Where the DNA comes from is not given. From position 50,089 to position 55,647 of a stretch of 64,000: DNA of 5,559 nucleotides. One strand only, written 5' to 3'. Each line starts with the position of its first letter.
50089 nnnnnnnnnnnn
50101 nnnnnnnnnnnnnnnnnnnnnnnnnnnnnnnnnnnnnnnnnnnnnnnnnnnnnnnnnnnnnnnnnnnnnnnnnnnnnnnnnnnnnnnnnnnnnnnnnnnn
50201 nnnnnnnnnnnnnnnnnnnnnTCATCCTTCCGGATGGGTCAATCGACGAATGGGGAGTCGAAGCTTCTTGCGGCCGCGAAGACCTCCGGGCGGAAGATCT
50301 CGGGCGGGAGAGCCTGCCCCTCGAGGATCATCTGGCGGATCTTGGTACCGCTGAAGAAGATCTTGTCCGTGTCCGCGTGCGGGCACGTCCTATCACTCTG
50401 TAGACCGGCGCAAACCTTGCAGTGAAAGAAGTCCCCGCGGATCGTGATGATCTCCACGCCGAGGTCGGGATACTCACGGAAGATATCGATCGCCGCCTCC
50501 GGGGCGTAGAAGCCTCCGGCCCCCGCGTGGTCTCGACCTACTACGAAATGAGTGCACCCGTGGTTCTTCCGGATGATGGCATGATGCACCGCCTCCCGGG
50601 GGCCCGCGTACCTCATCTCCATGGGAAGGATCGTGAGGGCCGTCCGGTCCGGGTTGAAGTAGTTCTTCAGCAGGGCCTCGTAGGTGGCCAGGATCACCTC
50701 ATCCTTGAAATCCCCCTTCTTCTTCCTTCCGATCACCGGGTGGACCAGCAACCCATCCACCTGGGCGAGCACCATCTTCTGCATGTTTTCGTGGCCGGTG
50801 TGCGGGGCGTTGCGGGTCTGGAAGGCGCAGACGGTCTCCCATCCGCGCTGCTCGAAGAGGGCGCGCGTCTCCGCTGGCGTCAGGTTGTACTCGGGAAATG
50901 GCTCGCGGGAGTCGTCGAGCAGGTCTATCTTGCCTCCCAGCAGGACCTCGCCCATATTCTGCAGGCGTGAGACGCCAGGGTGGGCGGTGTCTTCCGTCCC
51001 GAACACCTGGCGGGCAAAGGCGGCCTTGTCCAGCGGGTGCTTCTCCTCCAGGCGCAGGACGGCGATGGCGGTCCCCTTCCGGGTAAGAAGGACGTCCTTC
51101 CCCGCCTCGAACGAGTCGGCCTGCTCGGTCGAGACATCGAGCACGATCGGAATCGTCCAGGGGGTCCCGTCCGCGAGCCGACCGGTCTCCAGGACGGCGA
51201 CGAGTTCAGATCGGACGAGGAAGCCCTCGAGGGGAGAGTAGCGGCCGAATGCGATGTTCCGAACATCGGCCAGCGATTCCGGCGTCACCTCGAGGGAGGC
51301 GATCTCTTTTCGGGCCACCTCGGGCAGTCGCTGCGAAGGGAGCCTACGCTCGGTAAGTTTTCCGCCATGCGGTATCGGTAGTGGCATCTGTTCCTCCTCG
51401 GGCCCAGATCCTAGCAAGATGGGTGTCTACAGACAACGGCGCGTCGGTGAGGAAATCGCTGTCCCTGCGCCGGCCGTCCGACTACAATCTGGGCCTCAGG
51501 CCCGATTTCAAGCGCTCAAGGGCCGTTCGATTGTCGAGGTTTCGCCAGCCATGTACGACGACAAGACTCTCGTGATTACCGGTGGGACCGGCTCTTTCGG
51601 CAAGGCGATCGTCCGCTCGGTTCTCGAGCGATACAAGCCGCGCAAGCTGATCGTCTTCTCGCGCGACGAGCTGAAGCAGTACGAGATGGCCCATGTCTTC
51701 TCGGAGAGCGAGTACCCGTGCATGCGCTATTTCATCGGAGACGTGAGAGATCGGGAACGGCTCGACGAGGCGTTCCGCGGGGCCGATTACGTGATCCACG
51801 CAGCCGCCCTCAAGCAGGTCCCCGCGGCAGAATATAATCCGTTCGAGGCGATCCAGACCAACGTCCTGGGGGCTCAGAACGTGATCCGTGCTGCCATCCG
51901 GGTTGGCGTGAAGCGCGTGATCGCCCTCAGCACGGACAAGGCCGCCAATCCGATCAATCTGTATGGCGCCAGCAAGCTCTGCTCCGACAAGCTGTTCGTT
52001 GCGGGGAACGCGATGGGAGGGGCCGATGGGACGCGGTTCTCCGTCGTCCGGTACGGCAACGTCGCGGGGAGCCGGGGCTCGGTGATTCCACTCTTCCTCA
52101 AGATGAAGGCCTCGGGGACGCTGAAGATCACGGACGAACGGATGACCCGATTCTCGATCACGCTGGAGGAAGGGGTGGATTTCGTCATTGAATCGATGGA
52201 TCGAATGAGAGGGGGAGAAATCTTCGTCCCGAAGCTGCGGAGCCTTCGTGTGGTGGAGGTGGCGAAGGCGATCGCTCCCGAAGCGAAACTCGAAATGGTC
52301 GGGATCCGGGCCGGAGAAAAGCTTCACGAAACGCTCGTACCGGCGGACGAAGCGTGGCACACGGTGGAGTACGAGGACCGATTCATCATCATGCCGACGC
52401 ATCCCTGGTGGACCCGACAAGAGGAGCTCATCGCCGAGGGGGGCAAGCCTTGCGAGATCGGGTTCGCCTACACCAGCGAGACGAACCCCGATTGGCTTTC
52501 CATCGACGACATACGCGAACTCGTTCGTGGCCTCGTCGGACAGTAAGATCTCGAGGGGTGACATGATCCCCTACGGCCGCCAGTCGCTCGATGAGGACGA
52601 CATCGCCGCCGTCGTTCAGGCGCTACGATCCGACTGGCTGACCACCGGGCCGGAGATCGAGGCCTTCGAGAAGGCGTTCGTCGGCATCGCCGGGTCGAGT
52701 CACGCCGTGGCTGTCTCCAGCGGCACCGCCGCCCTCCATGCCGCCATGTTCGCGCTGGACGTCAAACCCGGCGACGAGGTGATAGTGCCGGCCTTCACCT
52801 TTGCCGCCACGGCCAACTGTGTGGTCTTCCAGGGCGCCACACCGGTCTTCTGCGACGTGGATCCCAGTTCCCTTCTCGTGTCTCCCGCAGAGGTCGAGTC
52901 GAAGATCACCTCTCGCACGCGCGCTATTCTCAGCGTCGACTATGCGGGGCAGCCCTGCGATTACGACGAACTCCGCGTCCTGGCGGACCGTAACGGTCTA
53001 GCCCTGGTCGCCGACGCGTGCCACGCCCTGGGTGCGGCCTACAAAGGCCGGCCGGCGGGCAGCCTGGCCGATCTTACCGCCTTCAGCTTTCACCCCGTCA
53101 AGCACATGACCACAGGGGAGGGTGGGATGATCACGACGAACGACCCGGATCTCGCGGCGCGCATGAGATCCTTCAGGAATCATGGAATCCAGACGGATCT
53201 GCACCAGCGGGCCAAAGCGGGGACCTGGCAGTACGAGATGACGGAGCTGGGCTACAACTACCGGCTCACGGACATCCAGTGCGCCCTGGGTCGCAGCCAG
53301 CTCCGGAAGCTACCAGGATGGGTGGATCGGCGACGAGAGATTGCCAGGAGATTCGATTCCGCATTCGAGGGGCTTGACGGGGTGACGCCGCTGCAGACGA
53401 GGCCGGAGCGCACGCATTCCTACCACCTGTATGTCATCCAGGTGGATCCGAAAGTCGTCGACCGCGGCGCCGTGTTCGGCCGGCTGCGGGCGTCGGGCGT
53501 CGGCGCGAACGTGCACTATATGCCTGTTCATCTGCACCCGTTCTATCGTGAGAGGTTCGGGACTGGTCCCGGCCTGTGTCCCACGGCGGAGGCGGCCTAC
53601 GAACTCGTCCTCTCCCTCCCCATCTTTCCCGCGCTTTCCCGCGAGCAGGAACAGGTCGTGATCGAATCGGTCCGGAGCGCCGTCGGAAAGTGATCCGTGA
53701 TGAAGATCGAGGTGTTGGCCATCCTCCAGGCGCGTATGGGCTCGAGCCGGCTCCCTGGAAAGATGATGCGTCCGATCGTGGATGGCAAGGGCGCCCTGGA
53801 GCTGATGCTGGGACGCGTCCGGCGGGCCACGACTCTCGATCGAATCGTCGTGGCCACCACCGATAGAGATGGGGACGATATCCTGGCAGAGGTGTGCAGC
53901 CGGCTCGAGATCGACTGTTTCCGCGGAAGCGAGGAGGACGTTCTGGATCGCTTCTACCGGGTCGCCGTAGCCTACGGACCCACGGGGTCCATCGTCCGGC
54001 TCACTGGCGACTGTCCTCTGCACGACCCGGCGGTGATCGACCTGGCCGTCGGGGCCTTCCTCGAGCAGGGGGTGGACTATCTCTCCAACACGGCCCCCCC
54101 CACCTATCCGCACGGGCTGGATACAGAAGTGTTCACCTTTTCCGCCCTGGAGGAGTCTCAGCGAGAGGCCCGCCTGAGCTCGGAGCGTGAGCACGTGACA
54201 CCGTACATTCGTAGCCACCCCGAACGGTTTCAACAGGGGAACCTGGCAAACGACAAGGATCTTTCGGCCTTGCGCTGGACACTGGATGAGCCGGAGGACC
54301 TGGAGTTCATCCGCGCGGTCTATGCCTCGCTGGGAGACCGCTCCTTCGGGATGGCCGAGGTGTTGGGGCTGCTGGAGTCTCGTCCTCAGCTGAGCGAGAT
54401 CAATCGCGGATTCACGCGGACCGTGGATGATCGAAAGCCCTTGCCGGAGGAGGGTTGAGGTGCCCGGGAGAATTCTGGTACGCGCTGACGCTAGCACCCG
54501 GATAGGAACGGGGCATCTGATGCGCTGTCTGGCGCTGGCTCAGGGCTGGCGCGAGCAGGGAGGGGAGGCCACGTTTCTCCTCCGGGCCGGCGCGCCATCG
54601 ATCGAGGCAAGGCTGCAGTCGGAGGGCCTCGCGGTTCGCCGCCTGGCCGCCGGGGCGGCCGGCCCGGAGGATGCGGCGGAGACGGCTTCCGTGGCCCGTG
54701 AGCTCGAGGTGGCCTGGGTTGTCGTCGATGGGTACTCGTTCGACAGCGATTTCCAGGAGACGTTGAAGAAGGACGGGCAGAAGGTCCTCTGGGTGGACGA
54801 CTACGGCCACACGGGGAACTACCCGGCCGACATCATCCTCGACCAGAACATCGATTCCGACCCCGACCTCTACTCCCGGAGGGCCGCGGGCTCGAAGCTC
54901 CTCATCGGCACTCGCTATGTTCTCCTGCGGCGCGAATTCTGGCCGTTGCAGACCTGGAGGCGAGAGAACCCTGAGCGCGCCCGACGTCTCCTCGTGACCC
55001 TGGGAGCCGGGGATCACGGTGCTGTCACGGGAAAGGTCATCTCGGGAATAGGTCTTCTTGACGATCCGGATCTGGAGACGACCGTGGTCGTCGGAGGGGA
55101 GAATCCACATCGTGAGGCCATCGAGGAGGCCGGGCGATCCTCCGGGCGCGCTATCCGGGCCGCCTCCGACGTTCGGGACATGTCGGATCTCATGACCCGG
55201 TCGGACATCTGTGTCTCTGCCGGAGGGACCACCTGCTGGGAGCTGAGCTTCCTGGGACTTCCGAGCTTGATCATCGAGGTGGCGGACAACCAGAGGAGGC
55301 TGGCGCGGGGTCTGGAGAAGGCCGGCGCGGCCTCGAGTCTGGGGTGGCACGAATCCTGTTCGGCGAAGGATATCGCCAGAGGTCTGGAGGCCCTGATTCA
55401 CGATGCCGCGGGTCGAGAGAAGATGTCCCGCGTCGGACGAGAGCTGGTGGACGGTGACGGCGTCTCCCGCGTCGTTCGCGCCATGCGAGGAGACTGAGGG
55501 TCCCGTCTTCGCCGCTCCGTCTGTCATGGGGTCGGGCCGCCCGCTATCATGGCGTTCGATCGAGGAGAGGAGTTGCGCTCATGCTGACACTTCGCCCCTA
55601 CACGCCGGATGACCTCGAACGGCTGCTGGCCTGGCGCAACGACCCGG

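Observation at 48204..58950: PAPS-synthesis operon (sat-NPP-cysC) back-to-back with a complete nonulosonic-acid operon, with no recognisable sulfotransferase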

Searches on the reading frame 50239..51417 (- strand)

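Call 3: search_protein_families(library=pfam, proteins=[window:50239-51417:-], max_evalue=0.01)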
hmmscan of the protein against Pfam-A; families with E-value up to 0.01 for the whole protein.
window:50239-51417:- (392 aa): 2 families
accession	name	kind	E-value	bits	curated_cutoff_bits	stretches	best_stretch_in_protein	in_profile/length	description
PF01747.23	ATP-sulfurylase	-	4.3e-83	278.3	24.3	1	176-382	2-208/212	ATP-sulfurylase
PF14306.12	PUA_2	-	2.1e-44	151.4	27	1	15-168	2-158/159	PUA-like domain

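Call 13: search_protein_families(library=ncbifam, proteins=[window:50239-51387:-], max_evalue=0.001)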
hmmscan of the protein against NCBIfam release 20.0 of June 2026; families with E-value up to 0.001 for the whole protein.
window:50239-51387:- (382 aa): 3 families
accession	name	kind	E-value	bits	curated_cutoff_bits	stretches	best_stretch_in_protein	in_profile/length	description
NF003166.0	PRK04149.1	subfamily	2.3e-139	464.1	387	1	4-372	5-377/393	sulfate adenylyltransferase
TIGR00339.1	sopT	equivalog_domain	2.2e-109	365.8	322.95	1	6-371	1-379/383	sulfate adenylyltransferase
NF004040.0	PRK05537.1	equivalog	3.4e-78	263.5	669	1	26-375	30-387/572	bifunctional sulfate adenylyltransferase/adenylylsulfate kinase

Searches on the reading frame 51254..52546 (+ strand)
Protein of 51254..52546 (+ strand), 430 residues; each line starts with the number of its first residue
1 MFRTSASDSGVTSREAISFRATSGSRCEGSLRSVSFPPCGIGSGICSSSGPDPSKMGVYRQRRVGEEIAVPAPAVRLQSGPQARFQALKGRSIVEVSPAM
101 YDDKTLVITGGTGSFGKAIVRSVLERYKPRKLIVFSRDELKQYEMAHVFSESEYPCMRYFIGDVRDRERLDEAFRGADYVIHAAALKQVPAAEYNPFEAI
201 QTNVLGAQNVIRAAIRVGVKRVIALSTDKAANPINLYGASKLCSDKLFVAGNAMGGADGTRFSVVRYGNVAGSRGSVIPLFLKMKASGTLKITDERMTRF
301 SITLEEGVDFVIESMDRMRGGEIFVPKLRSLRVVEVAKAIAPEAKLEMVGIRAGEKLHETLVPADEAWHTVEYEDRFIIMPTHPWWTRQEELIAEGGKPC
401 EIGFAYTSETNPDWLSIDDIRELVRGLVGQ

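Call 3: search_protein_families(library=pfam, proteins=[window:51254-52546:+], max_evalue=0.01)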
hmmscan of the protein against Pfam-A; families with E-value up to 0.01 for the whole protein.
window:51254-52546:+ (430 aa): 10 families
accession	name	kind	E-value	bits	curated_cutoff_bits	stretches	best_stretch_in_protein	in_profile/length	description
PF02719.21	Polysacc_synt_2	-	2.5e-96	322.8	20.2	1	107-379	2-291/293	Polysaccharide biosynthesis protein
PF01370.27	Epimerase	-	5.1e-23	82.2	20.9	1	107-285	2-193/240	NAD dependent epimerase/dehydratase family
PF01073.25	3Beta_HSD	-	1.3e-15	57.6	22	1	107-233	1-122/280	3-beta hydroxysteroid dehydrogenase/isomerase family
PF16363.11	GDP_Man_Dehyd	-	9.3e-13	48.8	27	1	108-228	2-130/332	GDP-mannose 4,6 dehydratase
PF04321.23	RmlD_sub_bind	-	1.1e-11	44.8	27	1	105-276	2-157/287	RmlD substrate binding domain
PF13460.12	NAD_binding_10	-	6.8e-10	39.5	27.2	1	110-231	1-102/184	NAD(P)H-binding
PF05368.20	NmrA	-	2.4e-08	34.4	27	1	103-223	2-103/298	NmrA-like family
PF07993.18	NAD_binding_4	-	4.1e-07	29.9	20.1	1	108-233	1-142/258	Male sterility protein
PF08659.16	KR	-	0.00026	21.4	22.6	1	105-184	2-89/180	KR domain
PF00106.31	adh_short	-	0.00036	20.5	26.6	1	104-246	1-158/195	short chain dehydrogenase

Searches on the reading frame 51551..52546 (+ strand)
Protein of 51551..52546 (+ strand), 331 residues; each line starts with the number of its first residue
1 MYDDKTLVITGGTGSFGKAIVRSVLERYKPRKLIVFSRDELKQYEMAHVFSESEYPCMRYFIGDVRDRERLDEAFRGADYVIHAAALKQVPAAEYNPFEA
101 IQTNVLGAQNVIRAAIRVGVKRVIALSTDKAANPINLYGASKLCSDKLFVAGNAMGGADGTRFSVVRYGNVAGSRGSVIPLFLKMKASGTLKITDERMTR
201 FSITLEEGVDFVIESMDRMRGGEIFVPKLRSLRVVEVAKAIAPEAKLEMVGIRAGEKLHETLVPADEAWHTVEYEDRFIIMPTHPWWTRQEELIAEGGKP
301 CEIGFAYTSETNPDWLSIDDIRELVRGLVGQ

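Call 13: search_protein_families(library=ncbifam, proteins=[window:51551-52546:+], max_evalue=0.001)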
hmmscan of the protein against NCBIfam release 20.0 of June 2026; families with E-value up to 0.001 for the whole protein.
window:51551-52546:+ (331 aa): 23 families
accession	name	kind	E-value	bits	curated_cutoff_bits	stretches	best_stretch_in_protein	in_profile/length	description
TIGR03589.1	PseB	equivalog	1.5e-150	500.6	407.75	1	1-324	1-323/324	UDP-N-acetylglucosamine 4,6-dehydratase (inverting)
TIGR04130.1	FnlA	equivalog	1.5e-71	241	730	1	1-282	1-284/337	UDP-N-acetylglucosamine 4,6-dehydratase/5-epimerase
TIGR01179.1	galE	equivalog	1.1e-14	54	262.3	1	7-175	2-180/332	UDP-glucose 4-epimerase GalE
TIGR04180.1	EDH_00030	hypoth_equivalog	1.2e-14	54.1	475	1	8-130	2-123/297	NAD-dependent 4,6-dehydratase LegB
TIGR03466.1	HpnA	hypoth_equivalog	9e-14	51.1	367.65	1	7-128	3-113/327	hopanoid-associated sugar epimerase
TIGR01214.1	rmlD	equivalog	3.2e-12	46.1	224.05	1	7-147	2-133/285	dTDP-4-dehydrorhamnose reductase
NF041293.1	G6PDh_Azf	equivalog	1e-11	44.8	400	1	4-132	2-119/252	NAD-dependent glucose-6-phosphate dehydrogenase Azf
NF052578.1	StrlDmthSdmBMthl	equivalog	3.8e-11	43.3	600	1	6-141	2-125/328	sterol demethylase protein SdmB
TIGR01181.1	dTDP_gluc_dehyt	equivalog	4.8e-11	42.3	365.1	1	7-131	2-128/321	dTDP-glucose 4,6-dehydratase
NF042422.1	oxyalk_red_OleD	equivalog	3e-10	40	580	1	7-129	3-111/329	2-alkyl-3-oxoalkanoate reductase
TIGR02622.1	CDP_4_6_dhtase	equivalog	1.5e-09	37.4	278.45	1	1-131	1-132/352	CDP-glucose 4,6-dehydratase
NF042423.1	oxyalk_red_Shew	equivalog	1.2e-07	31.1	580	1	6-129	10-119/331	2-alkyl-3-oxoalkanoate reductase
TIGR02197.1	heptose_epim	equivalog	6.6e-07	28.8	274.6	1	7-175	1-174/316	ADP-glyceromanno-heptose 6-epimerase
NF037940.1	PKS_MbtD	equivalog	3.9e-06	25.2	1150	1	7-93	655-744/978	mycobactin polyketide synthase MbtD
NF005539.0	PRK07201.1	equivalog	5.7e-06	25.3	549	1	7-118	3-115/657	SDR family oxidoreductase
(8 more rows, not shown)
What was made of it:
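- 51551..52546 (+): pseB, UDP-GlcNAc 4,6-dehydratase (inverting). TIGR03589 at 500.6 bits, above the 407.75 cutoff (call 13).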

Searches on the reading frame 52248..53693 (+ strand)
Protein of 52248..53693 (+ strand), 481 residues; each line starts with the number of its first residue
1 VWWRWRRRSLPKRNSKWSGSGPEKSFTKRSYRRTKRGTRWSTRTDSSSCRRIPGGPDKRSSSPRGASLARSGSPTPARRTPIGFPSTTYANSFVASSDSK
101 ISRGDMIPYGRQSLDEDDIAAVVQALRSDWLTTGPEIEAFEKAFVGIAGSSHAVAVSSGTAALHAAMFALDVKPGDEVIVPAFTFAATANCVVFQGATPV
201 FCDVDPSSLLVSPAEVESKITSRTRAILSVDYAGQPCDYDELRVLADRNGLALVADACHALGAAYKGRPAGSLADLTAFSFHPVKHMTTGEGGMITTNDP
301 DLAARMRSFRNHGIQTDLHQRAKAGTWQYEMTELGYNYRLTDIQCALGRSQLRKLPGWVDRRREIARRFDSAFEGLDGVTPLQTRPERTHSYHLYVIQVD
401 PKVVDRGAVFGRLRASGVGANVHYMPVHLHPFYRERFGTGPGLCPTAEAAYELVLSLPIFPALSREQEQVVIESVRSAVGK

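Call 3: search_protein_families(library=pfam, proteins=[window:52248-53693:+], max_evalue=0.01)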
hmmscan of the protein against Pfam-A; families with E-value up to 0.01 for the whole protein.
window:52248-53693:+ (481 aa): 5 families
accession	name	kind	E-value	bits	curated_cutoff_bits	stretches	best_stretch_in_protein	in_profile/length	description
PF01041.23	DegT_DnrJ_EryC1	-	4.4e-130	434.5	19.8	1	113-476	2-360/360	DegT/DnrJ/EryC1/StrS aminotransferase family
PF01053.26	Cys_Met_Meta_PP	-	4.1e-06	26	27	1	135-260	52-177/381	Cys/Met metabolism PLP-dependent enzyme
PF00155.27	Aminotran_1_2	-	2e-05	24.4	19.7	1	139-263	46-192/361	Aminotransferase class I and II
PF01212.27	Beta_elim_lyase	-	2.7e-05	24.1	27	1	135-308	32-222/288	Beta-eliminating lyase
PF01276.26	OKR_DC_1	-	0.0074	15.5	27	0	118-208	50-139/417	Orn/Lys/Arg decarboxylase, major domain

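Call 13: search_protein_families(library=ncbifam, proteins=[window:52536-53693:+], max_evalue=0.001)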
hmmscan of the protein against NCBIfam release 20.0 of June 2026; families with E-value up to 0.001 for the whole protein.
window:52536-53693:+ (385 aa): 30 families (the best 25 are shown)
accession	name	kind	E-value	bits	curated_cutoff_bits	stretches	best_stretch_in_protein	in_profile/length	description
TIGR03588.1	PseC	equivalog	2.6e-139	464.4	423.5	1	10-381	1-378/380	UDP-4-amino-4,6-dideoxy-N-acetyl-beta-L-altrosamine transaminase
NF008658.2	PRK11658.1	equivalog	9.2e-103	343.8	631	1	9-384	3-378/379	UDP-4-amino-4-deoxy-L-arabinose aminotransferase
NF008687.0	PRK11706.1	equivalog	6.3e-73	245.7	375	1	10-382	1-373/375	dTDP-4-amino-4,6-dideoxygalactose transaminase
TIGR04181.1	NHT_00031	hypoth_equivalog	1.1e-69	235.1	420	1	18-362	8-357/359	LegC family aminotransferase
TIGR04427.1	PLP_DesI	equivalog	3.9e-64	217.2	650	1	27-383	39-383/390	dTDP-4-dehydro-6-deoxyglucose aminotransferase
NF011936.0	PRK15407.1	equivalog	1.6e-58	198.5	423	1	8-383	34-436/440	lipopolysaccharide biosynthesis protein RfbH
TIGR02379.1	ECA_wecE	subfamily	3.2e-58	197.3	434.85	1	10-381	1-373/376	dTDP-4-amino-4,6-dideoxy-D-glucose transaminase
NF009079.0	PRK12414.1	subfamily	2e-09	36.9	481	1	57-132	93-167/384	methionine aminotransferase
NF041364.1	GntC_guanitoxin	equivalog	8.3e-09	34.8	415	1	50-133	55-140/356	guanitoxin biosynthesis PLP-dependent (S)-gamma-hydroxy-L-arginine cyclodehydratase GntC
NF006488.0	PRK08912.1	equivalog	6e-08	32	498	1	57-163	89-189/387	aminotransferase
NF005732.0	PRK07550.1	equivalog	2.2e-07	30.3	366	1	56-162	94-207/389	aminotransferase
NF005816.0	PRK07682.1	equivalog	1.4e-06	27.2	620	1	62-133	98-169/390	aminotransferase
NF005817.0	PRK07683.1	equivalog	1.9e-06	26.8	575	1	59-132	93-166/387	aminotransferase A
TIGR01325.1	O_suc_HS_sulf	equivalog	8.6e-06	24.6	510.05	1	37-95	52-109/380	O-succinylhomoserine sulfhydrylase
NF004650.0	PRK05994.1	equivalog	1.6e-05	23.9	667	1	42-185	66-207/427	O-acetylhomoserine aminocarboxypropyltransferase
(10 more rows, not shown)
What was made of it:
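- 52563..53693 (+): pseC aminotransferase (start corrected). TIGR03588 at 464.4 bits, above the 423.5 cutoff (call 13).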

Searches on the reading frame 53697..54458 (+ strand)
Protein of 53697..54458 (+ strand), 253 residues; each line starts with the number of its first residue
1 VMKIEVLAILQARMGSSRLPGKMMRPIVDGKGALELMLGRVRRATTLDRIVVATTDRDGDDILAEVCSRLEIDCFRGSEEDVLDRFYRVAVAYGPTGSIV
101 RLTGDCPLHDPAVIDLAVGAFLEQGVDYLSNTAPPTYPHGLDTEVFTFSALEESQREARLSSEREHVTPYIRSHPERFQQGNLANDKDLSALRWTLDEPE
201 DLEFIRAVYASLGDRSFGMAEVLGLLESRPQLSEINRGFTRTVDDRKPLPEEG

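Call 3: search_protein_families(library=pfam, proteins=[window:53697-54458:+], max_evalue=0.01)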
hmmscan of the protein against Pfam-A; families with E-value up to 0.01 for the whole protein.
window:53697-54458:+ (253 aa): 2 families
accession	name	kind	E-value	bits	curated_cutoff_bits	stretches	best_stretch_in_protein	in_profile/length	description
PF02348.25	CTP_transf_3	-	2.9e-28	99.6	22.6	1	8-181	2-175/217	Cytidylyltransferase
PF12804.13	NTP_transf_3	-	0.0062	17.2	27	1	13-136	11-126/160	MobA-like NTP transferase domain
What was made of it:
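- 53697..54458 (+): pseF-like CMP-sugar cytidylyltransferase. PF02348 CTP_transf_3 at 2.9e-28 (call 3).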

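Call 13: search_protein_families(library=ncbifam, proteins=[window:53697-54458:+], max_evalue=0.001)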
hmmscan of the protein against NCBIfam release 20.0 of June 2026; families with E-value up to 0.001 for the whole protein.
window:53697-54458:+ (253 aa): 5 families
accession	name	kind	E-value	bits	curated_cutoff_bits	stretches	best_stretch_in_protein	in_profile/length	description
NF003952.0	PRK05450.1-5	subfamily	1.1e-11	44.4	193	1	6-124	3-119/250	3-deoxy-manno-octulosonate cytidylyltransferase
NF009905.0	PRK13368.1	subfamily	1.6e-10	40.7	255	1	6-129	3-122/243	3-deoxy-manno-octulosonate cytidylyltransferase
NF003950.0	PRK05450.1-3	subfamily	3.2e-09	36.5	234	1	5-122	2-118/248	3-deoxy-manno-octulosonate cytidylyltransferase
NF003948.0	PRK05450.1-1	equivalog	5.8e-07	29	281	1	3-127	3-126/248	3-deoxy-manno-octulosonate cytidylyltransferase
TIGR00466.1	kdsB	equivalog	3.8e-05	23.2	155.2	1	7-121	4-116/241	3-deoxy-manno-octulosonate cytidylyltransferase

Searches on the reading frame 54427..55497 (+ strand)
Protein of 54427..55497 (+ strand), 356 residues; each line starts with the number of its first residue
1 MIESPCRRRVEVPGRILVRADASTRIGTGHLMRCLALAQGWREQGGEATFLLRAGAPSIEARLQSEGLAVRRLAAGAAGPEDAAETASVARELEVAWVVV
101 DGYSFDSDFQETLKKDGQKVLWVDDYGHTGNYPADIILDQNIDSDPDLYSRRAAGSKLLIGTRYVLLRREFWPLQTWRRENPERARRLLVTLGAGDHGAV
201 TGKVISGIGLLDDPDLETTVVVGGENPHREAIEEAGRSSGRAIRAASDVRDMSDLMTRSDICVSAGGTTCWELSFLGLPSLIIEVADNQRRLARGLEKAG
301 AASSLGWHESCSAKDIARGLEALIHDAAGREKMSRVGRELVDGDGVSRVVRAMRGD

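Call 3: search_protein_families(library=pfam, proteins=[window:54427-55497:+], max_evalue=0.01)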
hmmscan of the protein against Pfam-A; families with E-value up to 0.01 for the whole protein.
window:54427-55497:+ (356 aa): 1 family
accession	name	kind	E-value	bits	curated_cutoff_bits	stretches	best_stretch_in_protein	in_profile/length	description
PF04101.22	Glyco_tran_28_C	-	1.8e-06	28.6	22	1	222-334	37-151/166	Glycosyltransferase family 28 C-terminal domain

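Call 13: search_protein_families(library=ncbifam, proteins=[window:54427-55497:+], max_evalue=0.001)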
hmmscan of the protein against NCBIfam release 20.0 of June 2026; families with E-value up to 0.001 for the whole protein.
window:54427-55497:+ (356 aa): 3 families
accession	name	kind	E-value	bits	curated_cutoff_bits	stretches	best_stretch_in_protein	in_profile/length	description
TIGR03590.1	PseG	equivalog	1.6e-64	218.2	153.55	1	15-294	2-278/280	UDP-2,4-diacetamido-2,4,6-trideoxy-beta-L-altropyranose hydrolase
TIGR01133.1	murG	equivalog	4.8e-10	39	250.25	1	217-346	213-346/353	undecaprenyldiphospho-muramoylpentapeptide beta-N-acetylglucosaminyltransferase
NF010135.0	PRK13609.1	equivalog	0.00011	21.3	500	1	191-334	206-346/388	diglucosyl diacylglycerol synthase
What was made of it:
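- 54427..55497 (+): pseG, UDP-sugar hydrolase. TIGR03590 at 218.2 bits, above the 153.55 cutoff (call 13).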
